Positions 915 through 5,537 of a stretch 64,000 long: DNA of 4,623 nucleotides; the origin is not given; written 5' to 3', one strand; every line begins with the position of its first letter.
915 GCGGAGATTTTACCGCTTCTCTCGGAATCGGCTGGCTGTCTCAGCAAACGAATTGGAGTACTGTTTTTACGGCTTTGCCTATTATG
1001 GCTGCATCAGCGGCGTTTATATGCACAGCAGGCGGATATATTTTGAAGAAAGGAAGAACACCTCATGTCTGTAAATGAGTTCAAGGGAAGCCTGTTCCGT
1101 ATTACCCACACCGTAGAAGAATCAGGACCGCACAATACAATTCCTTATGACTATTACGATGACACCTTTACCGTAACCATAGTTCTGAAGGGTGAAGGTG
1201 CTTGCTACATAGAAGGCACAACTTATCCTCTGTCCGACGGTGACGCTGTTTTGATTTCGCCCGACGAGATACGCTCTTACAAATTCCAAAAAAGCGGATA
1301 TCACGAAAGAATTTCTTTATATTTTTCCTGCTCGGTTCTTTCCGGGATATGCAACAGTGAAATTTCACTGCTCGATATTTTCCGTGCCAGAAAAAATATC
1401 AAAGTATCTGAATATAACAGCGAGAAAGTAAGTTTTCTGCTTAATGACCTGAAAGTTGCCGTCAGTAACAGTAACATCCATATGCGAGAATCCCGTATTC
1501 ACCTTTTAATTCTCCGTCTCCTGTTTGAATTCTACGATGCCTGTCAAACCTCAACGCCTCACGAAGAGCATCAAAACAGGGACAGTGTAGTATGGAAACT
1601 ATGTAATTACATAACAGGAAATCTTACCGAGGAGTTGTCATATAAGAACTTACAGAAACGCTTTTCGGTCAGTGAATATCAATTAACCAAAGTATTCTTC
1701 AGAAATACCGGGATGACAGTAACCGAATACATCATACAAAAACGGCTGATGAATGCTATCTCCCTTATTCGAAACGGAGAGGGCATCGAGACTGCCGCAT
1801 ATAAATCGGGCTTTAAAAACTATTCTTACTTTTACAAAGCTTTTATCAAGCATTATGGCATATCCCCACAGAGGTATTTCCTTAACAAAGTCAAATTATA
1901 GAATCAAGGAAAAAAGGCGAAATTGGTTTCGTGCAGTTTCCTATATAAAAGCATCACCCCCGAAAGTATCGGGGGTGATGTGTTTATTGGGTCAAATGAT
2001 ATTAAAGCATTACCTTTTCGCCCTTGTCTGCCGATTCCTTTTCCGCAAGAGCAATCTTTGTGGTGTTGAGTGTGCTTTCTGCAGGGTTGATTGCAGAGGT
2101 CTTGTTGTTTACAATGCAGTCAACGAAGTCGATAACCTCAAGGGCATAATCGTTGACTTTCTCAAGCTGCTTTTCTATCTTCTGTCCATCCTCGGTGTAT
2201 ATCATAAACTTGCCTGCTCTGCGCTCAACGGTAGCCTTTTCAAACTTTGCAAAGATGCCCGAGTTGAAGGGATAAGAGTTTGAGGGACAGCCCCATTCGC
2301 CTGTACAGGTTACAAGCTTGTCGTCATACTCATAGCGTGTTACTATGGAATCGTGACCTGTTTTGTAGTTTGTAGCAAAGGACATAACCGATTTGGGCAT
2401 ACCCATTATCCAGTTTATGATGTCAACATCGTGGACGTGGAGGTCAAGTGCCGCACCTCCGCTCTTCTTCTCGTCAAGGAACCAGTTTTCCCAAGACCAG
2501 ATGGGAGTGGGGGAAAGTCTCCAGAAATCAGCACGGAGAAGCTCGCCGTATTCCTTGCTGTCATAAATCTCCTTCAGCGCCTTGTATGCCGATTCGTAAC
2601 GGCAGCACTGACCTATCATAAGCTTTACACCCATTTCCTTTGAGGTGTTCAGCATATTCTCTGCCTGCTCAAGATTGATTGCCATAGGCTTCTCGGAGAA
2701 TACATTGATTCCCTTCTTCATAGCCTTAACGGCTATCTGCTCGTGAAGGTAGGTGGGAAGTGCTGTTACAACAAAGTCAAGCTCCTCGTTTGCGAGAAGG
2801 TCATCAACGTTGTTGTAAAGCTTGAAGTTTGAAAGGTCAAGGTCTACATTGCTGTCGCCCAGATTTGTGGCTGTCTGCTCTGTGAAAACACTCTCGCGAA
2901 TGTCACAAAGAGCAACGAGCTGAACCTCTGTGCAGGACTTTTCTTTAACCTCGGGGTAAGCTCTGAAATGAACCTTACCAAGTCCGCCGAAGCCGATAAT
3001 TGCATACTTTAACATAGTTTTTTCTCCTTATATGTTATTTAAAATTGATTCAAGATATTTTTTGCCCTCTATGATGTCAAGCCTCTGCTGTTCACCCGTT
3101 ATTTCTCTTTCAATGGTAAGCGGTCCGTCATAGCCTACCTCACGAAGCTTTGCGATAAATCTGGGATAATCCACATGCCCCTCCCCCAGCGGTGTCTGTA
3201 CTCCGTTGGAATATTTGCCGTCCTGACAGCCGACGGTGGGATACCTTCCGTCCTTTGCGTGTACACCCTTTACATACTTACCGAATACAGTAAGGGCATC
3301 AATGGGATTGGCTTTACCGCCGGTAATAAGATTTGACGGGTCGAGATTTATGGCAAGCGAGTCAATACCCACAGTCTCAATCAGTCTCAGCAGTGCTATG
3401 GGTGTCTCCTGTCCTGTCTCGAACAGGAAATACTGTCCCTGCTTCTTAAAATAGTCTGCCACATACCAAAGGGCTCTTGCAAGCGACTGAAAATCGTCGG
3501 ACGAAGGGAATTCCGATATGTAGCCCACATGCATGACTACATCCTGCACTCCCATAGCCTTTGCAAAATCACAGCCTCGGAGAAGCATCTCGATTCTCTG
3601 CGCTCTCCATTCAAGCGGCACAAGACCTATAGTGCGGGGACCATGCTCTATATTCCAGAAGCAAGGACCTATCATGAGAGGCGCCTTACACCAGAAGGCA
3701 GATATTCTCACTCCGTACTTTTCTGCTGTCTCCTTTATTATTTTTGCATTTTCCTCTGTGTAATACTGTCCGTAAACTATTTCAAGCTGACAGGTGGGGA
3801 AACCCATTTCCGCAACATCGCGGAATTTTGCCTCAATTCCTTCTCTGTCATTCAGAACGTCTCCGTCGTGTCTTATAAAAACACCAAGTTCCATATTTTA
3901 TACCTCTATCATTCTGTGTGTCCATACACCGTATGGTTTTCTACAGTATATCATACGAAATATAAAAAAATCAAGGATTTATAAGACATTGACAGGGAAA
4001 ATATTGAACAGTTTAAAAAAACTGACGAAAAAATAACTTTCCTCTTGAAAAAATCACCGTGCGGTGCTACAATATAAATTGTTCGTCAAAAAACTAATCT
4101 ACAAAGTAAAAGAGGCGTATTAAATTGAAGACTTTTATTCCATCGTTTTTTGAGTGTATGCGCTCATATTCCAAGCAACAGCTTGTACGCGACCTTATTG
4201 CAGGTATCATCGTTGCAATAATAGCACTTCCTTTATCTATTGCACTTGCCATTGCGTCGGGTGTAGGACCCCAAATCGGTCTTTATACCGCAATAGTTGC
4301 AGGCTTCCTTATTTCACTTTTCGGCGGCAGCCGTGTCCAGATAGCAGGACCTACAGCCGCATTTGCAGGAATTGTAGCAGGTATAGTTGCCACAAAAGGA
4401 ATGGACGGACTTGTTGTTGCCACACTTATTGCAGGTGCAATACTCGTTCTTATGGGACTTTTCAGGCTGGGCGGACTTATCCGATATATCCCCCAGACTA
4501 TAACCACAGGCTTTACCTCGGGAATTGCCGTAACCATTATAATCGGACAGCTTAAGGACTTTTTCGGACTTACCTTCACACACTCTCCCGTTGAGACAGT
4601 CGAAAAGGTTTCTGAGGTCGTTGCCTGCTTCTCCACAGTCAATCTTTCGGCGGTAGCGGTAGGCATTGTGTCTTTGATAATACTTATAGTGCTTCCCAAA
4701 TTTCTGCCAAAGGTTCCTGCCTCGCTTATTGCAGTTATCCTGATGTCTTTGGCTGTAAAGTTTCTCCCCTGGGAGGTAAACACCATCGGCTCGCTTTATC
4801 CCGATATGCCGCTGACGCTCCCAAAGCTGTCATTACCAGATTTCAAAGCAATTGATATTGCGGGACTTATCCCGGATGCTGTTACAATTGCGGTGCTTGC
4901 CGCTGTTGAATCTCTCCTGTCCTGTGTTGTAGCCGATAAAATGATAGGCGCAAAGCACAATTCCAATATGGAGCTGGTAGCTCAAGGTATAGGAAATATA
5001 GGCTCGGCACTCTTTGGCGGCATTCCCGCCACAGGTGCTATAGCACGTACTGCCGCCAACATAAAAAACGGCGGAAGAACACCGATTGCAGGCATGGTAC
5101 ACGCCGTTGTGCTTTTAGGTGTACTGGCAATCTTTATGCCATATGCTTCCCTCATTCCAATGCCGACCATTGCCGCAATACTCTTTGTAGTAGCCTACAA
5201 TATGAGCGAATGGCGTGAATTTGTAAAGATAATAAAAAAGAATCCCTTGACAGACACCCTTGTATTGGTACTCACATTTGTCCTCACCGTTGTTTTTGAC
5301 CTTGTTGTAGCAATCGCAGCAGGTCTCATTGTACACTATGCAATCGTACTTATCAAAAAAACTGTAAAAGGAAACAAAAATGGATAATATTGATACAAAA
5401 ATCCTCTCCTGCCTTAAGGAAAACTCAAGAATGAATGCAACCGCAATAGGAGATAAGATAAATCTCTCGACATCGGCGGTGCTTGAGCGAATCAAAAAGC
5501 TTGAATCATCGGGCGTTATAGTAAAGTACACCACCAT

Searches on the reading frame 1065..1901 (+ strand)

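Call 69: search_protein_families(library=pfam, proteins=[window:1065-1901:+], max_evalue=0.0001)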
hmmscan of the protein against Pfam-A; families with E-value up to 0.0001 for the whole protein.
window:1065-1901:+ (278 aa): 3 families
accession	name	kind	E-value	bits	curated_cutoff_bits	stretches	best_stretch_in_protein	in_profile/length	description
PF12833.13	HTH_18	-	2.8e-18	66.4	33.6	1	198-272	3-78/80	Helix-turn-helix domain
PF00165.29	HTH_AraC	-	1e-08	35.5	26.6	1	241-271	11-40/42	Bacterial regulatory helix-turn-helix proteins, AraC family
PF02311.25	AraC_binding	-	2.3e-07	31.1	21.1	1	33-99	22-88/135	AraC-like ligand binding domain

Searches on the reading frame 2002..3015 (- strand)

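Call 69: search_protein_families(library=pfam, proteins=[window:2002-3015:-], max_evalue=0.0001)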
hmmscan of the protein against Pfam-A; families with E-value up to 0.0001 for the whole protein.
window:2002-3015:- (337 aa): 3 families
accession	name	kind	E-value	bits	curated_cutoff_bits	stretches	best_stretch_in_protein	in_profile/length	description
PF01408.29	GFO_IDH_MocA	-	2.7e-22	80.1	24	1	2-135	1-119/120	Oxidoreductase family, NAD-binding Rossmann fold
PF22725.1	GFO_IDH_MocA_C3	-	2.5e-15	57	27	1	144-246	1-109/124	GFO/IDH/MocA C-terminal domain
PF02894.22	GFO_IDH_MocA_C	-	3.9e-10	40.3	22.9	1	176-337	30-218/218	Oxidoreductase family, C-terminal alpha/beta domain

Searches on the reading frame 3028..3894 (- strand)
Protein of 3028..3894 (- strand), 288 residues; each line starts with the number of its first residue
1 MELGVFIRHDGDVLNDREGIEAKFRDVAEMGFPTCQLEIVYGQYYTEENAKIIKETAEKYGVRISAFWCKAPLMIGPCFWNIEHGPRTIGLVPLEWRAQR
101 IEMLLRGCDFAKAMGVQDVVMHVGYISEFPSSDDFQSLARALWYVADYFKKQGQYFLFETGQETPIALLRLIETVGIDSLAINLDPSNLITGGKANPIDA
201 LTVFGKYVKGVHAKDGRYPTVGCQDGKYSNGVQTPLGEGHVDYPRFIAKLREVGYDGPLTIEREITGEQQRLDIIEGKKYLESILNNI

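Call 69: search_protein_families(library=pfam, proteins=[window:3028-3894:-], max_evalue=0.0001)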
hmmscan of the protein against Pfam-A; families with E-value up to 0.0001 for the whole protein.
window:3028-3894:- (288 aa): 1 family
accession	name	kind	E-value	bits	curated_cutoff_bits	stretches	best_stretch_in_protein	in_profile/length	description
PF01261.30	AP_endonuc_2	-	1.4e-31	110.5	31.1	1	24-282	1-247/249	Xylose isomerase-like TIM barrel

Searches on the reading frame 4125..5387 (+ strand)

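Call 69: search_protein_families(library=pfam, proteins=[window:4125-5387:+], max_evalue=0.0001)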
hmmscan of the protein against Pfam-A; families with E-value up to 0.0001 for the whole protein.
window:4125-5387:+ (420 aa): 1 family
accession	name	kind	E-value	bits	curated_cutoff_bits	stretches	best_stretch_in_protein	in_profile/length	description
PF00916.26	Sulfate_transp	-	1e-84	284.9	23.2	1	20-382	1-378/380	Sulfate permease family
